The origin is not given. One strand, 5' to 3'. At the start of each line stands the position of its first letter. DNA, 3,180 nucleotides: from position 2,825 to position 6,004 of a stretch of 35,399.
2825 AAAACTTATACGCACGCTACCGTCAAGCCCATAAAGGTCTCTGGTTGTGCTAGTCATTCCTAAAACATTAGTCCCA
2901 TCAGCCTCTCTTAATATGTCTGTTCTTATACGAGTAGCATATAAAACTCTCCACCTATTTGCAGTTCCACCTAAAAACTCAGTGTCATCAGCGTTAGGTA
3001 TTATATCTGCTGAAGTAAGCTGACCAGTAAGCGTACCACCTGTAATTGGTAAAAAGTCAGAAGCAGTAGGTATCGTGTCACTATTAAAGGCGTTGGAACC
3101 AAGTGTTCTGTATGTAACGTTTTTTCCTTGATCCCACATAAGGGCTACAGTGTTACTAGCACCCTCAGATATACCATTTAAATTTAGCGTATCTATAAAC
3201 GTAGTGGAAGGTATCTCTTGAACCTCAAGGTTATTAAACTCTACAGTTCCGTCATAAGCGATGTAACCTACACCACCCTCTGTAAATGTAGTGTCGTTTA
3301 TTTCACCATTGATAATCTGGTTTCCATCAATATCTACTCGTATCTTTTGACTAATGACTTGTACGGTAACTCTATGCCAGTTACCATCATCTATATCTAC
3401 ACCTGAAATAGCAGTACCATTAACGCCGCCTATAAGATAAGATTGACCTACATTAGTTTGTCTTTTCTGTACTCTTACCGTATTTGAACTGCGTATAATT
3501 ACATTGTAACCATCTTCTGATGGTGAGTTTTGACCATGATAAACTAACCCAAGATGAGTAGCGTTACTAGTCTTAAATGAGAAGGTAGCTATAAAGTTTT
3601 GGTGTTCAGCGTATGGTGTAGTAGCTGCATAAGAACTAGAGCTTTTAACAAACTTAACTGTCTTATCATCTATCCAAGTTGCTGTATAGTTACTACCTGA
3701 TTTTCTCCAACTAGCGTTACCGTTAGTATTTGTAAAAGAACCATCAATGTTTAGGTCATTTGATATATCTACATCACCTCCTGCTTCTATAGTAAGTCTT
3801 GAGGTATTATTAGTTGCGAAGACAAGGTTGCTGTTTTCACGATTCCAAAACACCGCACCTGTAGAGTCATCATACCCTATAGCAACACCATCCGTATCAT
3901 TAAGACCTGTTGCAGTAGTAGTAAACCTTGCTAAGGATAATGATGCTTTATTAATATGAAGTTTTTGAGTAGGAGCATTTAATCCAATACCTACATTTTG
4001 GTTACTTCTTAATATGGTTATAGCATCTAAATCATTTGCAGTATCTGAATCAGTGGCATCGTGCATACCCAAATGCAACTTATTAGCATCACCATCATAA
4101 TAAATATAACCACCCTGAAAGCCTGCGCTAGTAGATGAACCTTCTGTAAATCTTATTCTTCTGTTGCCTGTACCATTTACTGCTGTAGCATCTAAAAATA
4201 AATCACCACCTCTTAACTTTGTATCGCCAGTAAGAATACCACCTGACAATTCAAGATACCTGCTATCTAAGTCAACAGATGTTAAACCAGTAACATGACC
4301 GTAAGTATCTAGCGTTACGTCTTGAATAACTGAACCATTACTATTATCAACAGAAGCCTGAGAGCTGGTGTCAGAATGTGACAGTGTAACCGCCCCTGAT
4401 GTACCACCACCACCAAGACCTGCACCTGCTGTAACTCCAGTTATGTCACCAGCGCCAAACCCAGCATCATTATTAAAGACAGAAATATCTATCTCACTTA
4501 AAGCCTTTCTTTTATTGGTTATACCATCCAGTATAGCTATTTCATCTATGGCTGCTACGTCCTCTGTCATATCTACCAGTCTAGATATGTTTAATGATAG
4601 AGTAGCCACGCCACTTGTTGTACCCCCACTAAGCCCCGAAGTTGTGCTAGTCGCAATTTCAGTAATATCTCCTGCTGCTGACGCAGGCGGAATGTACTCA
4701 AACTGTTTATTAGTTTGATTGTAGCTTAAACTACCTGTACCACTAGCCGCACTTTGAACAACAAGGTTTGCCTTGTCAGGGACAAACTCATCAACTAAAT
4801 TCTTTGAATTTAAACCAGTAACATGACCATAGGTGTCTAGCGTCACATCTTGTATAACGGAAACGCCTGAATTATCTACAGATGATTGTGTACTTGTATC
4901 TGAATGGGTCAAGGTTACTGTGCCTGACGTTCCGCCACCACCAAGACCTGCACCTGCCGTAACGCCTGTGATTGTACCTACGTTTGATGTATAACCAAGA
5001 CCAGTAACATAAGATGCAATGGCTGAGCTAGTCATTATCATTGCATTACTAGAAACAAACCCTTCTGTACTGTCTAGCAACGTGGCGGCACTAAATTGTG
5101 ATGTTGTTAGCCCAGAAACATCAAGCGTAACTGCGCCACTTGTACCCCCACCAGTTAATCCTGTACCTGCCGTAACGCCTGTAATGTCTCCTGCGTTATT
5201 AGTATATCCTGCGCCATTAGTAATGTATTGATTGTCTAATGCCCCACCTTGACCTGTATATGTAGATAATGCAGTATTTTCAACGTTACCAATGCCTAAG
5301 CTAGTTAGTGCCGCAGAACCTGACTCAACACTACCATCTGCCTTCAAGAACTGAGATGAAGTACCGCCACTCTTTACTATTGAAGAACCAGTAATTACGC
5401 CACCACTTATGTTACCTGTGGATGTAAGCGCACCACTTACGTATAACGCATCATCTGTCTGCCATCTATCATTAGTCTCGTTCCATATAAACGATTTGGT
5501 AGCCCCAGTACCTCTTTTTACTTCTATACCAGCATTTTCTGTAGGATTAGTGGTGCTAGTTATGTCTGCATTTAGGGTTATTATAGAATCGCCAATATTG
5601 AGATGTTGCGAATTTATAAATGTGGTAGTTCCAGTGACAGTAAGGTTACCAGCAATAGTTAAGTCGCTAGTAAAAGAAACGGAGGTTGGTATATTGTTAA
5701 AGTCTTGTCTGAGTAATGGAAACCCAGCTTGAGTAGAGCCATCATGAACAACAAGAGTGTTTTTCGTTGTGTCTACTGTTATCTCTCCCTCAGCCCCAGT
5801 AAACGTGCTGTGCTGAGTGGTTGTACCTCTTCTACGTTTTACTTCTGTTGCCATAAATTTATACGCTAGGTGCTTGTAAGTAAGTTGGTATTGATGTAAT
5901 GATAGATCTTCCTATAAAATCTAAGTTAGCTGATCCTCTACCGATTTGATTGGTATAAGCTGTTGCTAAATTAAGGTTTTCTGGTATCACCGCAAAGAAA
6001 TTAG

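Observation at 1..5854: Apparent 5.8-kb gene desert is the 5' end of a 2,673-codon tail-fibre ORF that wraps the window junction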

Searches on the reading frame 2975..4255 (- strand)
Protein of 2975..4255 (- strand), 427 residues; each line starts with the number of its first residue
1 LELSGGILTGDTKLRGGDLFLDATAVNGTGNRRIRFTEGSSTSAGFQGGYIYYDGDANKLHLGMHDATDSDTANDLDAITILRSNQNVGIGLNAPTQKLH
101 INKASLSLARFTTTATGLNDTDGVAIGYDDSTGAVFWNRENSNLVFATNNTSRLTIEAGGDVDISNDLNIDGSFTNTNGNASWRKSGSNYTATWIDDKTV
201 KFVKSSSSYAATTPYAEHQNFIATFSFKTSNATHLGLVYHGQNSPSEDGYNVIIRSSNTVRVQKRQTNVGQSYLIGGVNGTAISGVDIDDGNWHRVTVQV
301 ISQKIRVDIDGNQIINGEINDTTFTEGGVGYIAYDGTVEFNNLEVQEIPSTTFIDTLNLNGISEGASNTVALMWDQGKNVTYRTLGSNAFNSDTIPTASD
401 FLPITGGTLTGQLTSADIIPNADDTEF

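Call 61: find_homologous_proteins(query=window:2975-4255:-)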
Query window:2975-4255:- (427 aa): 6 proteins with E <= 0.001 among 8000 candidates.
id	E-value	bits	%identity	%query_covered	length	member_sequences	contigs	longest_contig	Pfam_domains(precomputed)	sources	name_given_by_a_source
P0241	5.3e-59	218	78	30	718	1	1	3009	PF18454.8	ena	-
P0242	1.1e-8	53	45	20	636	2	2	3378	-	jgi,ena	-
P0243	8.0e-8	50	42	17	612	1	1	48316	-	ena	-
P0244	9.0e-8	50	56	14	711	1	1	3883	PF01839.30,PF13517.13,PF11962.14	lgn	-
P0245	2.9e-6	45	44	22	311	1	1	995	-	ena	-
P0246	1.9e-4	39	78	6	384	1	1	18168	-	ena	-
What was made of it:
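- Tried and rejected: The third homology search, meant to deepen that alignment, was swamped by low-complexity word matches and returned only 6 hits (call 61).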

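Call 70: predict_structure(alignment_id=A2)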
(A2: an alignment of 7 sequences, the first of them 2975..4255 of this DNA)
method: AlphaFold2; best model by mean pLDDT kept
length: 427 residues; sequences in the alignment: 7
mean_pLDDT: 39.1   pTM: 0.31
mean pLDDT of the five models: 39.1, 37.6, 36.4, 35.6, 33.4
residues with pLDDT >= 90: 0; 70-90: 3; 50-70: 73; < 50: 351
segments of 3 or more residues with pLDDT < 50: 1-18, 20-33, 37-46, 65-219, 232-284, 317-336, 349-427
pLDDT, mean of each block of 10 residues (from residue 1): 43 43 42 49 48 56 48 37 33 31 31 34 38 41 40 32 29 28 28 25 30 37 58 43 37 45 37 31 55 65 59 55 34 44 51 33 26 25 29 34 33 33 30
secondary structure, 60 per line:
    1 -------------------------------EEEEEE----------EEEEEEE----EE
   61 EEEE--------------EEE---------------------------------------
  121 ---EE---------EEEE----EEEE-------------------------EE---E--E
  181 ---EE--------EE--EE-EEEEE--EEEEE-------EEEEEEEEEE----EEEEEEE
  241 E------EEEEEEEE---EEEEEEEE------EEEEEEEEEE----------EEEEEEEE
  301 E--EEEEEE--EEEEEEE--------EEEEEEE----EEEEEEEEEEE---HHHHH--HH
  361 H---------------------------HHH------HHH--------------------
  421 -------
elements in order: E32-37 E48-54 E59-64 E79-81 E135-138 E143-146 E201-205 E208-212 E220-229 E234-241 E248-255 E259-266 E273-282 E293-301 E304-309 E312-318 E327-333 E338-348 H352-356
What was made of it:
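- On Concanavalin-A-like lectin/glucanase superfamily: The AF2 model of aa 534-960 was unusable (pLDDT 39, call 70).
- The AF2 model of the lectin block failed (pLDDT 39, call 70).
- Tried and rejected: The AF2 model of the lectin block (aa 534-960) used a shallow 7-sequence alignment and failed (pLDDT 39, call 70).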

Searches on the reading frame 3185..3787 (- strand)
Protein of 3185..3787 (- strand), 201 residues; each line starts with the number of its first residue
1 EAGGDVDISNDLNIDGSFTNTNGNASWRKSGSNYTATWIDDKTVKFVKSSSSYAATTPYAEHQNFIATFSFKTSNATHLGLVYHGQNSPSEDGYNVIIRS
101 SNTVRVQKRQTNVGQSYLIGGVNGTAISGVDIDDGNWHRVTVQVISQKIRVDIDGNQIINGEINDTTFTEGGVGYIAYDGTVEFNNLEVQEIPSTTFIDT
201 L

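Call 71: search_solved_structures(query=window:3185-3787:-, max_evalue=1)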
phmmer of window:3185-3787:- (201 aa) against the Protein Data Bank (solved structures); distinct sequences matched with E-value up to 1: 15.
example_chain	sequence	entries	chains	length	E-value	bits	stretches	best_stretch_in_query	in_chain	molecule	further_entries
5ik7_A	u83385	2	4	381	0.00013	24.9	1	132-162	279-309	Laminin subunit alpha-2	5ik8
5ik4_A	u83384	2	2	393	0.00015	24.8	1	132-162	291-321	Laminin subunit alpha-2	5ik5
1dyk_A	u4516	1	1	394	0.00015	24.8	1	132-162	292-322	LAMININ ALPHA 2 CHAIN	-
1okq_A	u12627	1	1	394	0.00022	24.2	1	132-162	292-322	LAMININ ALPHA 2 CHAIN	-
1kdk_A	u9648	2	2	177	0.0021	21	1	70-160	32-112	Sex Hormone-Binding Globulin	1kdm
1d2s_A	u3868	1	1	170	0.0023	20.9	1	70-160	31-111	SEX HORMONE-BINDING GLOBULIN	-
1lhn_A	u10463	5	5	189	0.0024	20.8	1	70-160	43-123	SEX HORMONE-BINDING GLOBULIN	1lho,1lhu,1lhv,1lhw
6pya_A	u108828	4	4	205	0.003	20.5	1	70-160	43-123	Sex hormone-binding globulin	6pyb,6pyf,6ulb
1f5f_A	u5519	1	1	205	0.003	20.5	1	70-160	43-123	SEX HORMONE-BINDING GLOBULIN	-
3sh4_A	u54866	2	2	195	0.0076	19.2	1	117-168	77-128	LG3 peptide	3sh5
3s5q_A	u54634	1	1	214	0.039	16.8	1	59-167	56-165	Putative glycosylhydrolase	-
2jd4_A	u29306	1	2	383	0.071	16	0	131-157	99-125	LAMININ SUBUNIT ALPHA-1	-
1qu0_A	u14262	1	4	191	0.085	15.7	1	132-162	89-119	LAMININ ALPHA2 CHAIN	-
2r16_A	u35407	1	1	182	0.16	14.8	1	100-163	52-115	Neurexin-1-alpha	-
3qcw_A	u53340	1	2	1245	0.17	14.8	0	100-163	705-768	Neurexin-1-alpha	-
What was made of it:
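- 3221..3715 (-): Internal LamG / concanavalin-A-like lectin module, aa 714-878. It is flanked by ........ (aa 537-544) and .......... (aa 945-954) motifs. PDB laminin LG, SHBG and a DUF1080-type 'putative glycosylhydrolase' (call 71).
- On Concanavalin-A-like lectin/glucanase superfamily (PF06439 3keto-disac_hyd/DUF1080; LamG): PDB laminin LG and SHBG hits at 1e-4 to 3e-3 (call 71).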

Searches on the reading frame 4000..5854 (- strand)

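Call 54: search_dna_similar(query=window:4000-5854:-, collection=phages, mode=protein, max_rows=25)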
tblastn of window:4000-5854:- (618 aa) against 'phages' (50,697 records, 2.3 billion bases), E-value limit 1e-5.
Records with a match: 44; places in all: 46; records where one place covers at least 80% of the query: 0.
Best place of each record, by identity: 60-80% 13; <60% 31.
By first word of the organism name: Synechococcus 20; Bordetella 5; Roseobacter 3; Vibrio 3; Celeribacter 2; uncultured 2; Pelagibacter 2; Phage 1; Syntrophomonadaceae 1; Sinorhizobium 1; and 4 more.
By host as written in the record: Synechococcus sp. 9; - 7; Synechococcus sp. WH8109 5; Synechococcus sp. WH7803 5; Vibrio splendidus 3; Celeribacter sp. IMCC12053 2; Synechococcus sp. WH8102 2; Bordetella bronchiseptica 2; and 7 more.
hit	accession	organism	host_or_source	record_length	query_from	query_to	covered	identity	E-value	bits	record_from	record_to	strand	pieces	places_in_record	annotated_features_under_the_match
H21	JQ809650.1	Celeribacter phage P12053L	Celeribacter sp. IMCC12053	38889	317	529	18%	70.8%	9e-8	123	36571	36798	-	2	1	putative phage tail fiber protein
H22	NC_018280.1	Celeribacter phage P12053L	Celeribacter sp. IMCC12053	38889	317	529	18%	70.8%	9e-8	123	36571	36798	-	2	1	tail fiber protein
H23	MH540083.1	Synechococcus T7-like phage S-TIP37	Synechococcus sp. WH8109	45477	1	136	22%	43.8%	5e-17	92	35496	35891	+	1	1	hypothetical protein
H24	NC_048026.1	Synechococcus T7-like phage S-TIP37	Synechococcus sp. WH8109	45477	1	136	22%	43.8%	5e-17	92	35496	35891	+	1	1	hypothetical protein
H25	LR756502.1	uncultured phage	metagenomic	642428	5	170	27%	30.8%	7e-8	62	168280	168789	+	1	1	record has no annotation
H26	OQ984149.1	Phage C48C1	-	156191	42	132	15%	44.0%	6e-11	72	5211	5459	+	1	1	structural protein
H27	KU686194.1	Synechococcus phage S-CAM1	Synechococcus sp.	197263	1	103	17%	38.5%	2e-9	67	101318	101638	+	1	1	putative hoc protein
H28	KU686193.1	Synechococcus phage S-CAM1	Synechococcus sp.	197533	1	103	17%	38.5%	2e-9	67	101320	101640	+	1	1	putative hoc protein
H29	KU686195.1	Synechococcus phage S-CAM1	Synechococcus sp.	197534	1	103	17%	38.5%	2e-9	67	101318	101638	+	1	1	putative hoc protein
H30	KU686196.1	Synechococcus phage S-CAM1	Synechococcus sp.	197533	1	103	17%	38.5%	2e-9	67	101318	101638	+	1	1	putative hoc protein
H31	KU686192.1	Synechococcus phage S-CAM1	Synechococcus sp.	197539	1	103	17%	38.5%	2e-9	67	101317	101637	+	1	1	putative hoc protein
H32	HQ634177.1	Synechococcus phage S-CAM1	Synechococcus sp. WH7803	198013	1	103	17%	38.5%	2e-9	67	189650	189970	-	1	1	hypothetical protein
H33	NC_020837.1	Synechococcus phage S-CAM1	Synechococcus sp. WH7803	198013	1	103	17%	38.5%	2e-9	67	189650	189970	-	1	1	tail protein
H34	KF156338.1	Synechococcus phage ACG-2014h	Synechococcus sp. WH7803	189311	65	132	11%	55.9%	5e-12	76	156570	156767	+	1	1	hypothetical protein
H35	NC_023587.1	Synechococcus phage ACG-2014h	Synechococcus sp. WH7803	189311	65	132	11%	55.9%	5e-12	76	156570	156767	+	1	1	tail fiber protein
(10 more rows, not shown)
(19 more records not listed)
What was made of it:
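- One N-terminal homologue in cyanophage S-CAM1 is annotated 'putative hoc protein' in some records (call 54). The S-CAM1 record itself is annotated 'tail protein' in RefSeq (call 54).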

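Call 80: get_annotated_region(hit=H22, flank=6000)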
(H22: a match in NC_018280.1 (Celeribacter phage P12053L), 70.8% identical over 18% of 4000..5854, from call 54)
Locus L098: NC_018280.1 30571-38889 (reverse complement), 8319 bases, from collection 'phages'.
description: Celeribacter phage P12053L, complete genome.
organism: Celeribacter phage P12053L (NCBI taxid 1197951)
taxonomy: Viruses; Duplodnaviria; Heunggongvirae; Uroviricota; Caudoviricetes; Zobellviridae; Cobavirinae; Siovirus; Siovirus coreense
host: Celeribacter sp. IMCC12053; source: seawater; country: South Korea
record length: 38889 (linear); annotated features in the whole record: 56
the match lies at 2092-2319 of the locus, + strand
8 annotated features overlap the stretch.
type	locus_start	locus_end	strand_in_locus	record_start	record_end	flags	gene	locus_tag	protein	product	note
CDS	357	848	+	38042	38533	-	-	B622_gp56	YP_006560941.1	hypothetical protein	-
CDS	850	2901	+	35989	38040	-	-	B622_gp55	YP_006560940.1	tail fiber protein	-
CDS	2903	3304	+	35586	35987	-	-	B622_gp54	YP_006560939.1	tail fiber assembly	-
CDS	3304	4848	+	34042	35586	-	-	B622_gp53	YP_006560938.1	phage protein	related to terminase-like protein family; PF03237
CDS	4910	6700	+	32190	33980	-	-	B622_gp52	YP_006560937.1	head-tail adaptor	related to bacteriophage head to tail connecting protein family; PF12236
CDS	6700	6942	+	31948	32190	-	-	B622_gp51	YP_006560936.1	hypothetical protein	-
CDS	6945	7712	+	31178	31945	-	-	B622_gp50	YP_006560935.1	hypothetical protein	-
CDS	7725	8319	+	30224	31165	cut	-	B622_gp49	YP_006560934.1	hypothetical protein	related to P22 coat protein family; PF11651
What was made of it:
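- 4265..5191 (-): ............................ modules, aa 222-530. These include a 163-nt internal duplication (4282-4444 and 4810-4972, 76% identical). 70.8% identity to part of the Celeribacter phage P12053L tail fibre (calls 54, 80).
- Closest known: Celeribacter phage P12053L tail fibre gp55. Same: It is also followed by a small gene, annotated 'tail fiber assembly' (calls 54, 80).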
